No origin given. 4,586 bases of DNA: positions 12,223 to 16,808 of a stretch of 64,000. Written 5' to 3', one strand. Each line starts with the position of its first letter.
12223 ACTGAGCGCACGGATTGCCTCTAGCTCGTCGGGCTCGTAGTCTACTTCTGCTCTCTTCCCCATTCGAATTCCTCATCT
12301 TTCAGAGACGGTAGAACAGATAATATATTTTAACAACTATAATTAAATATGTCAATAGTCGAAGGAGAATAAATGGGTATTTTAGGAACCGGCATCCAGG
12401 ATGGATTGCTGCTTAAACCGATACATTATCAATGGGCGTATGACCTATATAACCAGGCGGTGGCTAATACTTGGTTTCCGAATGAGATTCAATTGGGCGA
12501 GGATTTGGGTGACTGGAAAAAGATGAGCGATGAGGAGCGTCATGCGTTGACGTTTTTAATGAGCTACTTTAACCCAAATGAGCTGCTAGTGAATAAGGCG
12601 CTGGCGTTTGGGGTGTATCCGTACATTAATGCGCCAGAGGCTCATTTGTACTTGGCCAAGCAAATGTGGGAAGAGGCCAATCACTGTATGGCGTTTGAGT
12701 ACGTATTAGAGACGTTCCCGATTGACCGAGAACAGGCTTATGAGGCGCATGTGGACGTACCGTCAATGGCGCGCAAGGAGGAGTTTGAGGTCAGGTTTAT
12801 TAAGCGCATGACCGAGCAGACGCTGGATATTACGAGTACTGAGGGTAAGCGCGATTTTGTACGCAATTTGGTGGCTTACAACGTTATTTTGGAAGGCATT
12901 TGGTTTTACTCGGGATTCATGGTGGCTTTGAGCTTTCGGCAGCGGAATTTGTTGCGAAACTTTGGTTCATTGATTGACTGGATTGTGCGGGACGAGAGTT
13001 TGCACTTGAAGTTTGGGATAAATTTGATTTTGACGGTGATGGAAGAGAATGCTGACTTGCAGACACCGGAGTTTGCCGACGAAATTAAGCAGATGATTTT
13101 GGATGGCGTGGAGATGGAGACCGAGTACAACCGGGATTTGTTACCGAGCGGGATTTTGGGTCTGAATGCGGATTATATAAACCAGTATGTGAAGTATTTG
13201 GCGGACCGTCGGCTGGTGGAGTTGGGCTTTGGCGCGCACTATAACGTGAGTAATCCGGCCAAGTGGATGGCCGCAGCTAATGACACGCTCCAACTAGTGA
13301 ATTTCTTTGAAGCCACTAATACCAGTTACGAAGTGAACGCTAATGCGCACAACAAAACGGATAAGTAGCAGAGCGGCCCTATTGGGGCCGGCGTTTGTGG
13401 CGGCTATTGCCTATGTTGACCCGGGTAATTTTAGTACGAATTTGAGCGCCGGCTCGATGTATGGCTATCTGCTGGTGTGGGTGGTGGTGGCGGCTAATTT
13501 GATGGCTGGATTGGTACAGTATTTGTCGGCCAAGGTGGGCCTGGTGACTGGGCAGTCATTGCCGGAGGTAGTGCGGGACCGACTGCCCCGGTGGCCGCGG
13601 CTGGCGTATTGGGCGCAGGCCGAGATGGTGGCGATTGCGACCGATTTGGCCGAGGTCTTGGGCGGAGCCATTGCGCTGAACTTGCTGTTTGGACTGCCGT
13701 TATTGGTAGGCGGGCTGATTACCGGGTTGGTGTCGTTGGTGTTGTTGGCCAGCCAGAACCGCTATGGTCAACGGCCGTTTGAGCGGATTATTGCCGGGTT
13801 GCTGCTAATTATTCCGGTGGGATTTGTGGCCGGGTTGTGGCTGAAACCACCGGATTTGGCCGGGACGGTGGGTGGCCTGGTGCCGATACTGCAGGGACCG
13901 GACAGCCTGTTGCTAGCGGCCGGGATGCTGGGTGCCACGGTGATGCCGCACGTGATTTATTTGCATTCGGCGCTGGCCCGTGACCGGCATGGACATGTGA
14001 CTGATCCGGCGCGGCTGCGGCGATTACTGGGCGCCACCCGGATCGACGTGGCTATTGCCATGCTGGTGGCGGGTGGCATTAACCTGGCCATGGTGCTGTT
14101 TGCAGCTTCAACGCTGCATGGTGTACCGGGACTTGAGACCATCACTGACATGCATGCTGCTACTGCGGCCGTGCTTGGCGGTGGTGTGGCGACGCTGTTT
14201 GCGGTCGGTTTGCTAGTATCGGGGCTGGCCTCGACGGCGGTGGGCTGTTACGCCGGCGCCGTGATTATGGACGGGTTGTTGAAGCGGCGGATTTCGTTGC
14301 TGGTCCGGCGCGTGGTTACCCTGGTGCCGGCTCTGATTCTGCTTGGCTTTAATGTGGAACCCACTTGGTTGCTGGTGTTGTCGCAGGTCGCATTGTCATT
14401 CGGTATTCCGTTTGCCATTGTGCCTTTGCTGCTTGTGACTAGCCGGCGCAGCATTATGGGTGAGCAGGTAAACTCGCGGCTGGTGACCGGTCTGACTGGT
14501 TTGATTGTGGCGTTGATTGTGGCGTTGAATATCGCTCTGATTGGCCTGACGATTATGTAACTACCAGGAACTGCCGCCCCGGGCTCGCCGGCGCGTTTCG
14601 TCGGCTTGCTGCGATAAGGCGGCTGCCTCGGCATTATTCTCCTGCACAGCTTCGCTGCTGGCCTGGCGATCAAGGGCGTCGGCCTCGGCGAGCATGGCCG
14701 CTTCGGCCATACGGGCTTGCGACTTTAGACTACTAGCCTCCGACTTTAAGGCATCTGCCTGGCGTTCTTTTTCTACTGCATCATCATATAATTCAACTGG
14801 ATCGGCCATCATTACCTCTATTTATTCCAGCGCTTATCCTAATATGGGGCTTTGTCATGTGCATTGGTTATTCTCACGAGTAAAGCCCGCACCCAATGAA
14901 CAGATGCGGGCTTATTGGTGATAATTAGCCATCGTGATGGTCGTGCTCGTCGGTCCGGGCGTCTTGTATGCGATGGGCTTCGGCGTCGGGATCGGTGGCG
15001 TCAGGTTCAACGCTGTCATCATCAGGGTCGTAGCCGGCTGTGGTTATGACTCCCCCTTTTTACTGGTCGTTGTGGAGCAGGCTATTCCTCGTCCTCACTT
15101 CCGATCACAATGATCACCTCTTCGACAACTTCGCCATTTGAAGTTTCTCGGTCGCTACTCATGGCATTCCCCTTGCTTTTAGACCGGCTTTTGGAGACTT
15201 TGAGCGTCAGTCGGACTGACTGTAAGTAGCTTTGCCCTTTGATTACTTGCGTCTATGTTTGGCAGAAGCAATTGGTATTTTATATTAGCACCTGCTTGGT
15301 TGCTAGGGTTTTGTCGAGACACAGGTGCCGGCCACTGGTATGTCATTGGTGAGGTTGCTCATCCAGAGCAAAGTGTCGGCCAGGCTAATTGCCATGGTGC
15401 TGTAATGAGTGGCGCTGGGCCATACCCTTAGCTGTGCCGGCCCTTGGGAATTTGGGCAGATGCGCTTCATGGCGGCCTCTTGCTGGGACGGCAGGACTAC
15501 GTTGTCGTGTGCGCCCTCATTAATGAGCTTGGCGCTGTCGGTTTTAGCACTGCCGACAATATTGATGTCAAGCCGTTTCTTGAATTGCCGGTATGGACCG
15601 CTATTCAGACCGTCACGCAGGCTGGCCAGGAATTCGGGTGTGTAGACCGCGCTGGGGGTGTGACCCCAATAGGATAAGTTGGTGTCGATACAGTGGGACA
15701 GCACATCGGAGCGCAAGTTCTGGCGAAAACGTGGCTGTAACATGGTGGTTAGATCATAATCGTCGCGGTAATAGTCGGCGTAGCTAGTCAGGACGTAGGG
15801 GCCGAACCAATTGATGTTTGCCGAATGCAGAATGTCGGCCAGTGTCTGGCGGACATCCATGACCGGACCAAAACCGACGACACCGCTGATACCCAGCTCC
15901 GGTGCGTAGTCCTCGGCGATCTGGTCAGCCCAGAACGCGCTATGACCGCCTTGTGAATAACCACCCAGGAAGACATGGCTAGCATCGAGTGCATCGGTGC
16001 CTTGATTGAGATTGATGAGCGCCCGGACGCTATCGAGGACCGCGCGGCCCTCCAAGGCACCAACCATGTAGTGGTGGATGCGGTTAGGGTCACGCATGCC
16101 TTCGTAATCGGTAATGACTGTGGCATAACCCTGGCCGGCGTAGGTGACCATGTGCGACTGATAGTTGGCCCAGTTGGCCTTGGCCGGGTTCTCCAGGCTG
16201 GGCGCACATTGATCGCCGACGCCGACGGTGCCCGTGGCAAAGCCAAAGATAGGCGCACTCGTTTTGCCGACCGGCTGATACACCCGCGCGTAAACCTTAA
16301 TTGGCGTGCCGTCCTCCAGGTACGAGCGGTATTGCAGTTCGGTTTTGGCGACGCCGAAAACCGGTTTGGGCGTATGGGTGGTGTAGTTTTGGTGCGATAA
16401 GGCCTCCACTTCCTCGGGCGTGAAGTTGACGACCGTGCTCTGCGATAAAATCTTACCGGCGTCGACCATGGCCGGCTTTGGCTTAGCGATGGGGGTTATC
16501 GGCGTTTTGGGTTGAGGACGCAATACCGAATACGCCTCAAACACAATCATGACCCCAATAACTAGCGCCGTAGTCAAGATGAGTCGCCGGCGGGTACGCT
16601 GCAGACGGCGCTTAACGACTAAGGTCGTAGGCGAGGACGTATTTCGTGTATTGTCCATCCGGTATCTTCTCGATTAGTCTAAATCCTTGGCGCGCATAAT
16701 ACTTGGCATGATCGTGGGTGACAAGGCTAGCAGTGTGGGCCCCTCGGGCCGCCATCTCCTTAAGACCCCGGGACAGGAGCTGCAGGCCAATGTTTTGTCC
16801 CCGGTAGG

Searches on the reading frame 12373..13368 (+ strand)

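Call 44: search_protein_families(library=pfam, proteins=[window:12373-13368:+], max_evalue=0.0001)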
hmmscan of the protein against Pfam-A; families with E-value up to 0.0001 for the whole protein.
window:12373-13368:+ (331 aa): 1 family
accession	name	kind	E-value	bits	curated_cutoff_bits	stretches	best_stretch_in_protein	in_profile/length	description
PF00268.27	Ribonuc_red_sm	-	4.2e-76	256.4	33.6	1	14-295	4-281/281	Ribonucleotide reductase, small chain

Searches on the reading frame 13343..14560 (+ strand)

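Call 20: search_protein_families(library=pfam, proteins=[window:13343-14560:+], max_evalue=0.001)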
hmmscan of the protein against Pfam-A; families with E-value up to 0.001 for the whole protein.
window:13343-14560:+ (405 aa): 1 family
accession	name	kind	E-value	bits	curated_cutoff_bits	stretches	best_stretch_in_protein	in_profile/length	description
PF01566.24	Nramp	-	1.3e-106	357.1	29.8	1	31-378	2-356/357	Natural resistance-associated macrophage protein-like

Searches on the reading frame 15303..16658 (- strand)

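Call 20: search_protein_families(library=pfam, proteins=[window:15303-16658:-], max_evalue=0.001)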
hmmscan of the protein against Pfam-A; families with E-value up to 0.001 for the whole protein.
window:15303-16658:- (451 aa): 2 families
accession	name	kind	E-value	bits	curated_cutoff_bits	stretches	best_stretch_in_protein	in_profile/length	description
PF03583.20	LIP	-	1.7e-21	77.3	23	1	175-435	24-276/286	Secretory lipase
PF00326.27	Peptidase_S9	-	5e-05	23.3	22.6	0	167-244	4-81/213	Prolyl oligopeptidase family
